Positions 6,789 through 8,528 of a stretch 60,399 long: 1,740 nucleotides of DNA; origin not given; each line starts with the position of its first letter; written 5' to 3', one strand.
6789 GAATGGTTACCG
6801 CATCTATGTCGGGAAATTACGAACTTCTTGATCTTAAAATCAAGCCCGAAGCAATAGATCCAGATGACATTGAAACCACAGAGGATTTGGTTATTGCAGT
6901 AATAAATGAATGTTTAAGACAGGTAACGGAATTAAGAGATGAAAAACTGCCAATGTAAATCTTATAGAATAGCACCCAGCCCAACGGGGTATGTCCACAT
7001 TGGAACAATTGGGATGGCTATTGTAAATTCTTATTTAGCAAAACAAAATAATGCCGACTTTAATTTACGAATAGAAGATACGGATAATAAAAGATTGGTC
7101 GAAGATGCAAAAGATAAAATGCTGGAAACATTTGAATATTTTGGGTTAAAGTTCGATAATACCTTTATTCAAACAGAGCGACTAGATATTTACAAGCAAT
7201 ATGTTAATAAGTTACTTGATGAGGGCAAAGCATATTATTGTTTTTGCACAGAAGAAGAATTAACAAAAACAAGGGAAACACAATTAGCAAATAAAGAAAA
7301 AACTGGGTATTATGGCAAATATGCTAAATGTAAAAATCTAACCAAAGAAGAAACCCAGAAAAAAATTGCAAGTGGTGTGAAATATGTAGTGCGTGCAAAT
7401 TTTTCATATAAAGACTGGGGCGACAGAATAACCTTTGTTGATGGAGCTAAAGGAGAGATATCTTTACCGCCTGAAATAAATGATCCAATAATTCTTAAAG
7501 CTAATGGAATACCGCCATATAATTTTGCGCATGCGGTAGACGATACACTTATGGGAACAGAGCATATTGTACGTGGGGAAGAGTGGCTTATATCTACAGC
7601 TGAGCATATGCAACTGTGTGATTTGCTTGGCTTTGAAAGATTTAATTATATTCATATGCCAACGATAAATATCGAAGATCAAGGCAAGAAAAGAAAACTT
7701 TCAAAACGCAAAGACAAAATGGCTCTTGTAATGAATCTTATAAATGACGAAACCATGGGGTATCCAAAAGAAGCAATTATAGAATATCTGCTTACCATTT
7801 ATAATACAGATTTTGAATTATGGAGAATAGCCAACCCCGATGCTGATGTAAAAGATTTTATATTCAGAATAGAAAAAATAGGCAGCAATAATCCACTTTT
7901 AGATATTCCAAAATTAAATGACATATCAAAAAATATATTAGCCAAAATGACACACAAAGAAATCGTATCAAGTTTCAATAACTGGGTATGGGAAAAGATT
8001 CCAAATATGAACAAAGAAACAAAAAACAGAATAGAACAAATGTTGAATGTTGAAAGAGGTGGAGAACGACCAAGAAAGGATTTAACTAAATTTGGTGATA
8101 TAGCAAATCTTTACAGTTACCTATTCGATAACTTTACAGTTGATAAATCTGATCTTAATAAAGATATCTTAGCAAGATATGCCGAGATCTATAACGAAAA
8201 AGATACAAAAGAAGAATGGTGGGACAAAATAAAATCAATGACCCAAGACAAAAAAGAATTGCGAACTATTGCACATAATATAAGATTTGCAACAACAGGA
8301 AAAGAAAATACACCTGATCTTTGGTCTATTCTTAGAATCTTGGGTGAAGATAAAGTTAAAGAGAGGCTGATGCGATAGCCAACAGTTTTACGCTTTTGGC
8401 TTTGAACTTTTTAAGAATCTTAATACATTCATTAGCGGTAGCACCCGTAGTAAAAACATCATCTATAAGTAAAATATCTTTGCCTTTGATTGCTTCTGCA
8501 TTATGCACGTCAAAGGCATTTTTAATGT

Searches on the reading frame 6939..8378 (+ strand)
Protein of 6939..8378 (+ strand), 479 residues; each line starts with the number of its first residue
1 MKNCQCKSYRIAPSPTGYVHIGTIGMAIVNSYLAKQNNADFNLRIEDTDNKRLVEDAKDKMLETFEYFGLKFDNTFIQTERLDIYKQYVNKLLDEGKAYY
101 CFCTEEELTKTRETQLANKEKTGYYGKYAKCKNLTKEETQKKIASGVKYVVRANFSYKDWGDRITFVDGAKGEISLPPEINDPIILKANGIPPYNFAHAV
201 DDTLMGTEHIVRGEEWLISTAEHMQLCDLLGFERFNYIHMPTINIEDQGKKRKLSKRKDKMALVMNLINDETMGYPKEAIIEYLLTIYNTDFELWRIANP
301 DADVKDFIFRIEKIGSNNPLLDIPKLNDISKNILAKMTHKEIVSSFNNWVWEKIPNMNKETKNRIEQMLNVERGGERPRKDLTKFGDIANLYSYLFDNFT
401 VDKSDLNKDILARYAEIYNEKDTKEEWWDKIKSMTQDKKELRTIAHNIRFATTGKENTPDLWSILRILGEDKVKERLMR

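Call 81: search_protein_families(library=pfam, proteins=[window:6939-8378:+], max_evalue=0.00001)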
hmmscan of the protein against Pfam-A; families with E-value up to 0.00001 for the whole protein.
window:6939-8378:+ (479 aa): 2 families
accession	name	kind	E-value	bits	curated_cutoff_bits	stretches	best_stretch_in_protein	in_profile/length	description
PF00749.27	tRNA-synt_1c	-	2.9e-69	233.8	23.4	1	10-287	5-275/314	tRNA synthetases class I (E and Q), catalytic domain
PF19269.4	Anticodon_2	-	2.5e-07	31.6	23.6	1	382-477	27-137/141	Anticodon binding domain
